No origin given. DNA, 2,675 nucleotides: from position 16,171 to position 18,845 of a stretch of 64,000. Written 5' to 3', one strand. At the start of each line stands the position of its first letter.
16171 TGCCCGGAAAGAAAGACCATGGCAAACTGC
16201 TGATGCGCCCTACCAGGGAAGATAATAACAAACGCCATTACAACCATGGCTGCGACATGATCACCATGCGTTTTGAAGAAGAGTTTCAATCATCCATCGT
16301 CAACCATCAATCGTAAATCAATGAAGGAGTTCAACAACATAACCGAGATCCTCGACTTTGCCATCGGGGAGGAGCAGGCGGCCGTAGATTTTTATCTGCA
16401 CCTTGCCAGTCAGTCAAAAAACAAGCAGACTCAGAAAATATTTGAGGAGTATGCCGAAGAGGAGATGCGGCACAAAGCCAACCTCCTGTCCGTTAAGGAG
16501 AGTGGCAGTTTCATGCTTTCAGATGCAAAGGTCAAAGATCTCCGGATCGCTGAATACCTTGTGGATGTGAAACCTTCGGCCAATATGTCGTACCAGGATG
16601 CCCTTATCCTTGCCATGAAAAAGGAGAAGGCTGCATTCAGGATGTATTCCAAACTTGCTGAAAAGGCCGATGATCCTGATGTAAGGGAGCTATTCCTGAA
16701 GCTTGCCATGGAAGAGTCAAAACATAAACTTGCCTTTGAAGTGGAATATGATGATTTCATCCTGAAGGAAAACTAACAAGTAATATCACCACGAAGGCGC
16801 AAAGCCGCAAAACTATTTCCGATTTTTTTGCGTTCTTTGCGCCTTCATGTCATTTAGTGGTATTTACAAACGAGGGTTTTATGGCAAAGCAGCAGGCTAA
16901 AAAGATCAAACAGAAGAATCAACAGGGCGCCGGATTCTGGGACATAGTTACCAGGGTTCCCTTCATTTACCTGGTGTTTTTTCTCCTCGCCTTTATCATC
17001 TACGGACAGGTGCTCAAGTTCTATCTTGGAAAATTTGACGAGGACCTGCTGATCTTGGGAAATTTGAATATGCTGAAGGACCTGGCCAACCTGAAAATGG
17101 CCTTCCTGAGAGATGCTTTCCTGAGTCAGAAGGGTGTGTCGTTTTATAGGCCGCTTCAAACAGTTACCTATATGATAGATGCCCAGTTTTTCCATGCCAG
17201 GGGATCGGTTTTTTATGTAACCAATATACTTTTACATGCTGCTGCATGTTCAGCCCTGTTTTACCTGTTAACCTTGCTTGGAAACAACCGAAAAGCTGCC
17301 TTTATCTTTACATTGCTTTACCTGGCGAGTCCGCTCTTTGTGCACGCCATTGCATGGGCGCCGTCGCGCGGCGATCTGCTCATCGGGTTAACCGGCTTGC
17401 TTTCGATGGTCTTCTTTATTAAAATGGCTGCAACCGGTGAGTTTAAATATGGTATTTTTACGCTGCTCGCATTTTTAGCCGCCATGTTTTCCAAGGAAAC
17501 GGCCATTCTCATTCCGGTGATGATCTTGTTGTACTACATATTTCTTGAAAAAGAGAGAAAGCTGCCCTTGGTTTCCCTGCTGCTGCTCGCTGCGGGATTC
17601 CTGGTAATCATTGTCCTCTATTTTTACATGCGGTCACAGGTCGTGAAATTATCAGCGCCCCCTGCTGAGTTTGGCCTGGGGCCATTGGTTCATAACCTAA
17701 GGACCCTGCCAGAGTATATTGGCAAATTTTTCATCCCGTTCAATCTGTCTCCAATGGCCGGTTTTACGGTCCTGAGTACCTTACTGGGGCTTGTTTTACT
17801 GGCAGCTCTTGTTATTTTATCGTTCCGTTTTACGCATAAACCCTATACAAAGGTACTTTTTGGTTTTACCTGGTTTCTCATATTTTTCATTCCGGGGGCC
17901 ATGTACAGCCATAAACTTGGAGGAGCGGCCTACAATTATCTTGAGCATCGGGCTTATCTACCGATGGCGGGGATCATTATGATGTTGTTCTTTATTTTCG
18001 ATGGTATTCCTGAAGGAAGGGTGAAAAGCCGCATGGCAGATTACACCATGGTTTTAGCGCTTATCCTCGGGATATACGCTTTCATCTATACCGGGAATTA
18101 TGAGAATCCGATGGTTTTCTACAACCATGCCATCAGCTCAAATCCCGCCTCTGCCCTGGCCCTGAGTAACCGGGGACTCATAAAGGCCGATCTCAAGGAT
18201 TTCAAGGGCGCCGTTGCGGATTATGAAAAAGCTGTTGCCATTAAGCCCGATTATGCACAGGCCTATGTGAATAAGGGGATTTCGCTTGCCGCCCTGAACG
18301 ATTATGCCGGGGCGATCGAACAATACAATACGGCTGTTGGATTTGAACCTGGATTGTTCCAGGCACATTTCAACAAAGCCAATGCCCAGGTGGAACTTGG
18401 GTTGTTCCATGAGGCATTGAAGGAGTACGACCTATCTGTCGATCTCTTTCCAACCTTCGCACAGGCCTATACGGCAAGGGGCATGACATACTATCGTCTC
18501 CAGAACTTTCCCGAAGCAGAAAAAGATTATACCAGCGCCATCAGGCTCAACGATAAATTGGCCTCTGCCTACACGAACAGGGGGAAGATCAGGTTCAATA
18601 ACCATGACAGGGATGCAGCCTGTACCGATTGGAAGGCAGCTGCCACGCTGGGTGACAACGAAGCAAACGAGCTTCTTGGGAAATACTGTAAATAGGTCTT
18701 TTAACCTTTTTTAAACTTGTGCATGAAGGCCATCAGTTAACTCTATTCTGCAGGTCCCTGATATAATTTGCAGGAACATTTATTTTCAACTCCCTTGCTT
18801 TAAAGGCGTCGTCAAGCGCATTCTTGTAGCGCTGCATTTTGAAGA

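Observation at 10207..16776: HydABC/Bfu-type three-subunit module whose large subunit is a 2Fe2S-GltD-NuoG-like fusion: candidate Stn/Nfn-type electron-bifurcating transhydrogenase variant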

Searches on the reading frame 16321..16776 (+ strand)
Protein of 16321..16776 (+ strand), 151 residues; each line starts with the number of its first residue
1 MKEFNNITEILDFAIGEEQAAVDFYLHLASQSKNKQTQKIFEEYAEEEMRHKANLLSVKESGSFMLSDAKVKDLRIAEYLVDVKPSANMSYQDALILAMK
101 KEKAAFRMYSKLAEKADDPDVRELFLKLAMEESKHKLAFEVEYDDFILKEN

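Call 4: search_protein_families(library=pfam, proteins=[window:16321-16776:+], max_evalue=0.01)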
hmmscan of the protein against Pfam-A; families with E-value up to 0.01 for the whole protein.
window:16321-16776:+ (151 aa): 7 families
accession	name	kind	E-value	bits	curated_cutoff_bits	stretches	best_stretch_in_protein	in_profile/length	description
PF02915.23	Rubrerythrin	-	5e-16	59.8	22.8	1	9-140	1-134/137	Rubrerythrin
PF13668.12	Ferritin_2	-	1.4e-06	28.9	24.7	1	8-136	3-129/138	Ferritin-like domain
PF22277.2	EncFtn-like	-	6e-06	26.4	27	1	14-56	22-64/85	EncFtn-like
PF00210.30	Ferritin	-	0.0011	19.3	24.5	0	14-137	7-130/142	Ferritin-like domain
PF07875.18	Coat_F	-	0.0016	19.1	25.7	0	98-135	9-46/63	Coat F domain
PF09968.15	DUF2202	-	0.0017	18.6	22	0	13-60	7-50/162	Uncharacterized protein domain (DUF2202)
PF03405.20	FA_desaturase_2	-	0.0066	15.8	22.7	0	107-140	170-203/325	Fatty acid desaturase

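Call 5: search_protein_families(library=ncbifam, proteins=[window:16321-16776:+], max_evalue=0.001)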
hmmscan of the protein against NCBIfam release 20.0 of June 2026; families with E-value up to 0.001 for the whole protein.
window:16321-16776:+ (151 aa): 5 families
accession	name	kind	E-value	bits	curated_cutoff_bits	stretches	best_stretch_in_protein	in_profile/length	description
NF045676.1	FeExpMbfA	equivalog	2.2e-11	43.8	450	1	1-137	1-142/318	iron exporter MbfA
TIGR04535.1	ferrit_encaps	subfamily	2.7e-09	37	125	1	5-57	13-64/114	encapsulin-associated ferritin-like protein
NF058679.1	EncB_fam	subfamily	9.2e-08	32.1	90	0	13-56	27-70/117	encapsulin nanocompartment ferritin-likeEncB family encapsulin nanocompartment ferritin-like cargo protein cargo protein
NF045767.1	RuberyRbr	equivalog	1.5e-05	25.1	200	1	9-140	12-139/194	rubrerythrin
NF040955.1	Arch_DPS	equivalog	3.8e-05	23.4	250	0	3-66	101-169/177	DNA protection during starvation protein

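Call 28: find_homologous_proteins(query=window:16321-16776:+, max_evalue=0.00001)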
Query window:16321-16776:+ (151 aa): 3385 proteins with E <= 0.00001 among 3402 candidates; the best 120 are listed.
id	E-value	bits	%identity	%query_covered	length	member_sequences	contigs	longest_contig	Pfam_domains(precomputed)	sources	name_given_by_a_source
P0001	4.4e-87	307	100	100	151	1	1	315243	PF02915.24,PF13668.13,PF22277.3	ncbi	ncbi:MAG: ferritin family protein [Bacteroidales bacterium]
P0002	3.5e-77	275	87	100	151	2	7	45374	PF02915.24,PF13668.13,PF22277.3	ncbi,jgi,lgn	jgi:rubrerythrin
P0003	1.0e-76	274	87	100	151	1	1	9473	PF02915.24,PF13668.13,PF22277.3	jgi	jgi:rubrerythrin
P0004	1.3e-76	273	87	100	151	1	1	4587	PF02915.24,PF13668.13,PF22277.3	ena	-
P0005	2.6e-76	272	86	100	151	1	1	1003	PF02915.24,PF13668.13,PF22277.3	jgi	jgi:rubrerythrin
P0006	3.3e-76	272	87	100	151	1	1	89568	PF02915.24,PF13668.13,PF22277.3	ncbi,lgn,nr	ncbi:MAG: ferritin family protein [Bacteroidetes bacterium]|nr:ferritin family protein [Bacteroidota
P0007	3.4e-76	272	87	100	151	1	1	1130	PF02915.24,PF13668.13,PF22277.3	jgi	jgi:rubrerythrin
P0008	9.1e-76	271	86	100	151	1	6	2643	PF02915.24,PF13668.13,PF22277.3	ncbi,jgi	jgi:rubrerythrin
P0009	9.4e-76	271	86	100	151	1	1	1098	PF02915.24,PF13668.13,PF22277.3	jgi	jgi:rubrerythrin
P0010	4.6e-75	268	85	100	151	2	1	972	PF02915.24,PF13668.13,PF22277.3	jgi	jgi:rubrerythrin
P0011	5.0e-75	268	83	100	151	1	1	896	PF02915.24,PF13668.13,PF22277.3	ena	-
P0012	9.1e-75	267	85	100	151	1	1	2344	PF02915.24,PF13668.13,PF22277.3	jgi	jgi:rubrerythrin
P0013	9.7e-75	267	85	100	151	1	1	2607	PF02915.24,PF13668.13,PF22277.3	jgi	jgi:rubrerythrin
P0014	1.5e-74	267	85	100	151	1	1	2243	PF02915.24,PF13668.13,PF22277.3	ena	-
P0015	2.2e-74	266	85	100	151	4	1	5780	PF02915.24,PF13668.13,PF22277.3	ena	-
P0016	2.9e-74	266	85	100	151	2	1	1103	PF02915.24,PF13668.13,PF22277.3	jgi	jgi:rubrerythrin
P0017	3.1e-74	266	88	99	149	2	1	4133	PF02915.24,PF13668.13,PF22277.3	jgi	jgi:rubrerythrin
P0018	3.4e-74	266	84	100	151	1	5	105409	PF02915.24,PF13668.13,PF22277.3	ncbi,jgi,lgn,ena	-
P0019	4.9e-74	265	84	100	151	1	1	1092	PF02915.24,PF13668.13,PF22277.3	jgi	jgi:rubrerythrin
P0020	7.0e-74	264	83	100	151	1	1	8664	PF02915.24,PF09968.15,PF13668.13,PF22277.3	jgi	jgi:rubrerythrin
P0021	1.1e-73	264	84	100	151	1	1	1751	PF02915.24,PF09968.15,PF13668.13,PF22277.3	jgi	jgi:rubrerythrin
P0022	1.3e-73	264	85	100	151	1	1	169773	PF02915.24,PF13668.13,PF22277.3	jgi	-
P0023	1.5e-73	263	83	100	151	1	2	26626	PF02915.24,PF13668.13,PF22277.3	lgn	-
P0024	2.2e-73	263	83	100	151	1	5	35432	PF02915.24,PF13668.13,PF22277.3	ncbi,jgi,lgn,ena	jgi:rubrerythrin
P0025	2.6e-73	263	84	100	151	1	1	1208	PF02915.24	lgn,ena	-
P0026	3.2e-73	262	83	100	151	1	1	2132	PF02915.24,PF13668.13,PF22277.3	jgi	jgi:rubrerythrin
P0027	3.5e-73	262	85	100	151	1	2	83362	PF09537.17,PF02915.24,PF13668.13,PF22277.3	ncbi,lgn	-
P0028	5.0e-73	262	83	100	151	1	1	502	PF02915.24,PF13668.13,PF22277.3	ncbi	-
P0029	5.1e-73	262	86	100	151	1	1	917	PF02915.24,PF09968.15,PF13668.13,PF22277.3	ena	-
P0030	6.6e-73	261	83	100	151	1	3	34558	PF02915.24,PF13668.13,PF22277.3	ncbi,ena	ncbi:MAG: ferritin family protein [Bacteroidota bacterium]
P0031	7.5e-73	261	84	100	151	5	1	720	PF02915.24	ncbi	-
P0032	9.1e-73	261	83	100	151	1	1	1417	PF02915.24,PF22277.3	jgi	jgi:rubrerythrin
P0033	9.4e-73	261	84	100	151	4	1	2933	PF02915.24,PF13668.13,PF22277.3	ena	-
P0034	1.0e-72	261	81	100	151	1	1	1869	PF02915.24,PF13668.13,PF22277.3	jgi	jgi:rubrerythrin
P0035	1.2e-72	260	84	100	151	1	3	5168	PF09537.17,PF02915.24,PF13668.13,PF22277.3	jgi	jgi:rubrerythrin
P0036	1.9e-72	260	83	100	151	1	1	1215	PF02915.24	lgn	-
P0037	2.3e-72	260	81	100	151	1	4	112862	PF02915.24,PF09968.15,PF13668.13,PF22277.3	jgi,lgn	-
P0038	4.3e-72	259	81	100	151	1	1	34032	PF02915.24,PF13668.13,PF22277.3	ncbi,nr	ncbi:MAG: ferritin family protein [Bacteroidetes bacterium]|nr:ferritin family protein [Bacteroidota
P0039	4.8e-72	259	83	100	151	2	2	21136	PF09537.17,PF02915.24,PF09968.15,PF13668.13,PF22277.3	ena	-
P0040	4.9e-72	259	82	100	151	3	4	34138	PF02915.24,PF13668.13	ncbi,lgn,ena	ncbi:MAG: ferritin family protein [bacterium]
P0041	5.1e-72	258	81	100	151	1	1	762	PF02915.24,PF13668.13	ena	-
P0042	6.8e-72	258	83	100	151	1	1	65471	PF02915.24,PF13668.13,PF22277.3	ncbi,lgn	-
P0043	7.1e-72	258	81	100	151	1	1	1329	PF02915.24,PF13668.13,PF22277.3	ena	-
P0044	1.6e-71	257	83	100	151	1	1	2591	PF02915.24,PF13668.13,PF22277.3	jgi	jgi:rubrerythrin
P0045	1.7e-71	257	81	100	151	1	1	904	PF02915.24,PF13668.13,PF22277.3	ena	-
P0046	1.8e-71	257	82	100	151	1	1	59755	PF09537.17,PF02915.24,PF13668.13,PF22277.3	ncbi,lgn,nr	ncbi:MAG: ferritin family protein [Bacteroidales bacterium]|nr:ferritin family protein [Bacteroidale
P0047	3.4e-71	256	81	100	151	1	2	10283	PF02915.24,PF13668.13,PF22277.3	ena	-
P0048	3.6e-71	256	80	100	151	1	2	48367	PF02915.24,PF13668.13,PF22277.3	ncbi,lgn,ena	ncbi:MAG: ferritin family protein [Bacteroidota bacterium]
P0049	3.8e-71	256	82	100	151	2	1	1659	PF02915.24,PF13668.13,PF07875.19,PF22277.3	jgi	jgi:rubrerythrin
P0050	5.1e-71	255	81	100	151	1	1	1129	PF02915.24,PF13668.13,PF22277.3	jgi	jgi:rubrerythrin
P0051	8.2e-71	255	81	100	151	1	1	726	PF02915.24,PF22277.3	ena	-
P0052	1.3e-70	254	81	100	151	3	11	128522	PF02915.24,PF13668.13,PF22277.3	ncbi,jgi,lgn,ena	ncbi:MAG: ferritin family protein [Bacteroidota bacterium]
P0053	2.1e-70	253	79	100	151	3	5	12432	PF02915.24,PF13668.13,PF22277.3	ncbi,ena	-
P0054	2.3e-70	253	83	100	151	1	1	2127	PF02915.24,PF22277.3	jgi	jgi:rubrerythrin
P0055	2.3e-70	253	81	100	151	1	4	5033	PF02915.24,PF13668.13,PF22277.3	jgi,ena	-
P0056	3.7e-70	252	83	100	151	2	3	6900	PF02915.24,PF13668.13,PF22277.3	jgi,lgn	jgi:rubrerythrin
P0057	4.4e-70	252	81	100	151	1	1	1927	PF02915.24,PF13668.13,PF22277.3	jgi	jgi:rubrerythrin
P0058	4.5e-70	252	79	100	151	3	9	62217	PF02915.24,PF13668.13,PF22277.3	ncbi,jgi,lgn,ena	-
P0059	6.4e-70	252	80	100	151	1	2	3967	PF02915.24,PF13668.13,PF22277.3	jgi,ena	-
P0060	6.6e-70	252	81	100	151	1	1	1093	PF02915.24,PF13668.13,PF22277.3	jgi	jgi:rubrerythrin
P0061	7.5e-70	251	80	100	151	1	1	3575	PF02915.24,PF13668.13,PF22277.3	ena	-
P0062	8.9e-70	251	80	100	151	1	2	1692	PF02915.24,PF22277.3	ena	-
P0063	9.0e-70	251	81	100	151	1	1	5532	PF02915.24,PF13668.13,PF22277.3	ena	-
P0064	9.8e-70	251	81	100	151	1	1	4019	PF02915.24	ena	-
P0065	1.1e-69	251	80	100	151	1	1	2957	PF09537.17,PF02915.24,PF13668.13,PF22277.3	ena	-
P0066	1.6e-69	250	78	100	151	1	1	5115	PF02915.24,PF13668.13,PF22277.3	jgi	jgi:rubrerythrin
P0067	1.7e-69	250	80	100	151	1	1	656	PF02915.24,PF22277.3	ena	-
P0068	2.0e-69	250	79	100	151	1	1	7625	PF02915.24,PF09968.15,PF13668.13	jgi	jgi:rubrerythrin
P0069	3.1e-69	249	80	100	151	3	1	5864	PF02915.24,PF13668.13,PF22277.3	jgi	jgi:rubrerythrin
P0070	3.2e-69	249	79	100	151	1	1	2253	PF02915.24,PF13668.13,PF22277.3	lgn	-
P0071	4.6e-69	249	79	100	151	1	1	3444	PF02915.24,PF13668.13,PF22277.3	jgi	jgi:rubrerythrin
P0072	4.8e-69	249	81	100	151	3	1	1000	PF02915.24,PF13668.13,PF22277.3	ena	-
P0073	5.5e-69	249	79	100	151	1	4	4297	PF02915.24,PF13668.13,PF22277.3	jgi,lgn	-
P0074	6.8e-69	248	79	100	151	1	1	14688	PF02915.24,PF13668.13,PF22277.3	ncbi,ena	ncbi:MAG: ferritin family protein [Bacteroidota bacterium]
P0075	9.7e-69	248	79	100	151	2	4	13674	PF02915.24,PF13668.13,PF22277.3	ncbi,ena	-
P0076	1.0e-68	248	80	100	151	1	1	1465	PF02915.24,PF13668.13,PF22277.3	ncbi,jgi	jgi:rubrerythrin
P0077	1.1e-68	248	79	100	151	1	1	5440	PF02915.24,PF13668.13,PF22277.3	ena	-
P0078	1.1e-68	248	78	100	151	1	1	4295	PF02915.24,PF22277.3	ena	-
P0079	1.4e-68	247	79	100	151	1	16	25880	PF02915.24,PF13668.13,PF22277.3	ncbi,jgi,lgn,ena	-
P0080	1.5e-68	247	77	100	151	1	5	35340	PF02915.24,PF13668.13,PF22277.3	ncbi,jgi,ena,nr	ncbi:MAG TPA: ferritin family protein [Bacteroidales bacterium]|nr:ferritin family protein [Bacteroi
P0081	1.6e-68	247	78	100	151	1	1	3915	PF02915.24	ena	-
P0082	2.4e-68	247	78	100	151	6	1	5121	PF02915.24,PF13668.13,PF22277.3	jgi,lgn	jgi:rubrerythrin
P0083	3.9e-68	246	78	100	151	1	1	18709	PF02915.24,PF00210.31,PF13668.13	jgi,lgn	jgi:rubrerythrin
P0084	5.4e-68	245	78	100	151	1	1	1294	PF02915.24,PF13668.13,PF22277.3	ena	-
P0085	5.8e-68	245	77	100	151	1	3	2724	PF02915.24,PF13668.13,PF22277.3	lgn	-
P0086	6.3e-68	245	79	100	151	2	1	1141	PF09537.17,PF02915.24,PF13668.13,PF07875.19,PF22277.3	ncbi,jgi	jgi:rubrerythrin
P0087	9.5e-68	245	77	100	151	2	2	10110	PF02915.24,PF13668.13,PF22277.3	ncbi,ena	-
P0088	9.6e-68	245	79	100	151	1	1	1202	PF02915.24,PF13668.13,PF22277.3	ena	-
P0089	1.1e-67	244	80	100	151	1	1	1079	PF02915.24,PF13668.13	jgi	jgi:rubrerythrin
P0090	1.2e-67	244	78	100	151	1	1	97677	PF02915.24,PF13668.13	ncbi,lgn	-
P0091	1.4e-67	244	79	100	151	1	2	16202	PF02915.24,PF13668.13,PF22277.3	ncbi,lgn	-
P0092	1.4e-67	244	78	100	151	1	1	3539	PF02915.24,PF13668.13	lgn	-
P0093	1.6e-67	244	77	100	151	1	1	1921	PF02915.24,PF13668.13,PF22277.3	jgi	jgi:rubrerythrin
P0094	2.4e-67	243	77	100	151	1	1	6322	PF02915.24,PF13668.13,PF22277.3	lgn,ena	-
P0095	3.0e-67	243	77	100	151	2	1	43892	PF02915.24,PF13668.13,PF22277.3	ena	-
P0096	3.5e-67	243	77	100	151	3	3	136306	PF02915.24,PF13668.13,PF22277.3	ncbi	ncbi:MAG: ferritin family protein [Bacteroidota bacterium]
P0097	4.4e-67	242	77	100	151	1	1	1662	PF02915.24,PF13668.13,PF22277.3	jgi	jgi:rubrerythrin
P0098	4.5e-67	242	77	100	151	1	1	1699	PF02915.24,PF13668.13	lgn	-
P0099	5.0e-67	242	79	100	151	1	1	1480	PF02915.24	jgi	jgi:rubrerythrin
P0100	6.4e-67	242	76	100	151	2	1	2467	PF02915.24,PF13668.13,PF22277.3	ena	-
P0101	6.5e-67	242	79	100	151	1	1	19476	PF02915.24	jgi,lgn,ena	-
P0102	6.6e-67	242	78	100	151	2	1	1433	PF02915.24,PF13668.13,PF22277.3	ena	-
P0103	1.0e-66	241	77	100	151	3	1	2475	PF02915.24,PF13668.13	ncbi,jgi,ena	jgi:rubrerythrin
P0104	1.2e-66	241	77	100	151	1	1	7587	PF02915.24,PF13668.13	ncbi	-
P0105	1.3e-66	241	75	100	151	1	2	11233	PF02915.24,PF13668.13,PF22277.3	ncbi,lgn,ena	-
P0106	1.9e-66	240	74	100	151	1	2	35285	PF09537.17,PF02915.24,PF13668.13,PF07875.19,PF22277.3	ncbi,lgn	-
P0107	2.1e-66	240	77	100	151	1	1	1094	PF02915.24,PF13668.13,PF22277.3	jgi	jgi:rubrerythrin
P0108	2.3e-66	240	78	100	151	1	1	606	PF02915.24,PF13668.13,PF22277.3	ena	-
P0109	3.2e-66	240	77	100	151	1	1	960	PF02915.24,PF13668.13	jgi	jgi:rubrerythrin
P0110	3.4e-66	240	77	100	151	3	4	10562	PF09537.17,PF02915.24,PF13668.13,PF07875.19,PF22277.3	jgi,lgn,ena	-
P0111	7.1e-66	239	76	100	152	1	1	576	PF02915.24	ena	-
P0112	8.7e-66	238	75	100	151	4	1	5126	PF02915.24,PF13668.13,PF22277.3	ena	-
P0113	9.6e-66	238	77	100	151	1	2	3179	PF02915.24,PF13668.13,PF22277.3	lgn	-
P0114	1.8e-65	237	75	100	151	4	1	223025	PF02915.24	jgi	jgi:rubrerythrin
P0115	3.8e-65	236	74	100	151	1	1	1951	PF02915.24,PF13668.13,PF22277.3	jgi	jgi:rubrerythrin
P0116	1.6e-64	234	77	100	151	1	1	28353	PF02915.24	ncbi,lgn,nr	ncbi:MAG: ferritin family protein [Bacteroidetes bacterium]|nr:ferritin family protein [Bacteroidota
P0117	2.2e-64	234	74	100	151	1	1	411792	PF09537.17,PF02915.24,PF13668.13,PF22277.3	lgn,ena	-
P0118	2.9e-64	233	74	100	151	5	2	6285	PF02915.24,PF13668.13,PF22277.3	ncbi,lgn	-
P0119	4.6e-64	233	74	100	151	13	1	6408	PF02915.24,PF13668.13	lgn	-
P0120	4.8e-64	233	73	100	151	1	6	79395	PF02915.24,PF13668.13,PF22277.3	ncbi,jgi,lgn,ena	-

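Call 39: search_solved_structures(query=window:16321-16776:+, max_evalue=1, show_alignments=2)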
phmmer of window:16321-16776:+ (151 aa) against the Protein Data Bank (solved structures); distinct sequences matched with E-value up to 1: 12.
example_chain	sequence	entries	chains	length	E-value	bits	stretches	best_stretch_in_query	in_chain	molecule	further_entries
1vjx_A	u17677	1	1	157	3.9e-05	27.5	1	7-61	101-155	putative ferritin-like diiron-carboxylate protein TM1526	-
9l08_A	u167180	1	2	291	0.00021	25.2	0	13-48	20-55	Covalently Connected Cytochrome c555 trimer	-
2fzf_A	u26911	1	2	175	0.00027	24.8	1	83-142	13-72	hypothetical protein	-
9viw_A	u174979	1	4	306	0.00074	23.4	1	11-140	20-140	Bacterioferritin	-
6xss_A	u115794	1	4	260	0.0012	22.7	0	85-129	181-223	C4_nat_HFuse-7900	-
5n5e_e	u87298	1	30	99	0.025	18.5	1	84-137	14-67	PFC_05175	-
2hz8_A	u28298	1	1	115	0.047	17.6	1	99-135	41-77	De novo designed diiron protein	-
2e0z_A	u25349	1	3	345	0.16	15.8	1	84-136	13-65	Virus-like particle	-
1mft_A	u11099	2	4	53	0.18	15.7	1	98-136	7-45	Four-helix bundle model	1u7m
5c39_A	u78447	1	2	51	0.19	15.6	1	99-136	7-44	P0 Manganese cluster peptide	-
2lfd_A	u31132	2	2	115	0.42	14.5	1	99-135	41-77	Diiron protein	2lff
2oh3_A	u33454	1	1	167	0.49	14.3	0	89-140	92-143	COG1633: Uncharacterized conserved protein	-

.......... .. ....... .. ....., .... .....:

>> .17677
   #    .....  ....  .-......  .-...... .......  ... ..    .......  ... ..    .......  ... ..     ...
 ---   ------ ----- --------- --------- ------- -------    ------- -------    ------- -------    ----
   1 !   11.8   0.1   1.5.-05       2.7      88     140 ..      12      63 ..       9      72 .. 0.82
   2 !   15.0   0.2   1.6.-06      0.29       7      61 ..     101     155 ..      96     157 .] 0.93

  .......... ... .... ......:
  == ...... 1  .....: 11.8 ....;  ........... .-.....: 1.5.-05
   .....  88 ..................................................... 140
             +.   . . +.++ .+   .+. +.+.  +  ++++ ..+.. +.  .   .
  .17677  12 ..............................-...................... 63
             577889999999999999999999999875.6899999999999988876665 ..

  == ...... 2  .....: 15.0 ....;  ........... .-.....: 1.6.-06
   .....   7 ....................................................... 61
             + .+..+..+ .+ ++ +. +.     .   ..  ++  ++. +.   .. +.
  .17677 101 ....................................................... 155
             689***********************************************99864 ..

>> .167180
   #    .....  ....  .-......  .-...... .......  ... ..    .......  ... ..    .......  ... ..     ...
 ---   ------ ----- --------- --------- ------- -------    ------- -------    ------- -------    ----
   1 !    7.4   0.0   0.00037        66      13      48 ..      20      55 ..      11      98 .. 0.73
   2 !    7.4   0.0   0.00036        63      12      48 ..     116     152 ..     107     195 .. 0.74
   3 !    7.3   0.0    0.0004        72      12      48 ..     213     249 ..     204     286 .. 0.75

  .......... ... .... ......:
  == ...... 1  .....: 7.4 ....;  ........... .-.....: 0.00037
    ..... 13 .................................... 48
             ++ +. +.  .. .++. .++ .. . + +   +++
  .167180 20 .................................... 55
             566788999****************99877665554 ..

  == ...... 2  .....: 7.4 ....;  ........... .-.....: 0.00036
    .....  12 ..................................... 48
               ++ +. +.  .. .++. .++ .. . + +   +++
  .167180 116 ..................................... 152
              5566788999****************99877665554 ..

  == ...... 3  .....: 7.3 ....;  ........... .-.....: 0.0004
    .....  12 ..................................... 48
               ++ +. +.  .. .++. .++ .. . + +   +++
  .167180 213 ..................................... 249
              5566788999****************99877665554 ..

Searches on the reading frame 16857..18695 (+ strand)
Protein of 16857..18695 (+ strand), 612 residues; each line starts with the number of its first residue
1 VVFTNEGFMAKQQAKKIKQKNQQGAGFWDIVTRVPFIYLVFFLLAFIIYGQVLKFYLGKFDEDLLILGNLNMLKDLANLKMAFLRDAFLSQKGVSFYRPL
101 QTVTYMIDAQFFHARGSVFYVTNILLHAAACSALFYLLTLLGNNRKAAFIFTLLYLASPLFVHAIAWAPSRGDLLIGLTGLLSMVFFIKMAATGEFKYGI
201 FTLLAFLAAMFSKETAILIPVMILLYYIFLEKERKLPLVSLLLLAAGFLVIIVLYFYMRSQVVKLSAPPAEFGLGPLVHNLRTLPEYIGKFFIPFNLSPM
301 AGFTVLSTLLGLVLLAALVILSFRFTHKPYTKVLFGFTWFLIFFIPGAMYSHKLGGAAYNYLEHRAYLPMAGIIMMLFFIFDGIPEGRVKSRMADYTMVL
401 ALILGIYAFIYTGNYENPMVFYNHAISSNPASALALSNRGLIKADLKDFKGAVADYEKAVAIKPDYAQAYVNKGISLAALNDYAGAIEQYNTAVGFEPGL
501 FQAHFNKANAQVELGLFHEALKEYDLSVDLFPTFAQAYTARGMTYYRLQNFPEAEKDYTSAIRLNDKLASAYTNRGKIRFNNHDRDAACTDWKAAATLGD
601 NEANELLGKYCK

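Call 33: search_protein_families(library=pfam, proteins=[window:16857-18695:+], max_evalue=0.00001)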
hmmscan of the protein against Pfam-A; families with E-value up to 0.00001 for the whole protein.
window:16857-18695:+ (612 aa): 9 families
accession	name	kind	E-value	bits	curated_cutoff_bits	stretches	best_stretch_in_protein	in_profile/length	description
PF00515.34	TPR_1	-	2.1e-24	84.7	27.8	2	535-566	1-32/34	Tetratricopeptide repeat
PF07719.23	TPR_2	-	2.4e-23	80.7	27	0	535-566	1-32/34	Tetratricopeptide repeat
PF13414.12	TPR_11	-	4.1e-23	81.2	26.8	1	445-478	6-39/42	TPR repeat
PF13181.12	TPR_8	-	1e-19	69.3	25.7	0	435-466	3-34/34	Tetratricopeptide repeat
PF13432.12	TPR_16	-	1.1e-14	55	32.7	0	440-496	4-60/65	Tetratricopeptide repeat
PF13431.12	TPR_17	-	1.6e-14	53.3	24.4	0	456-488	2-34/34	Tetratricopeptide repeat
PF13424.12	TPR_12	-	2.2e-10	41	30.1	0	433-493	3-71/77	Tetratricopeptide repeat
PF13371.12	TPR_9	-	1.1e-09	38.6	35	0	428-470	24-66/73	Tetratricopeptide repeat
PF13428.12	TPR_14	-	1.7e-07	31.7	23.5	0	503-541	3-41/44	Tetratricopeptide repeat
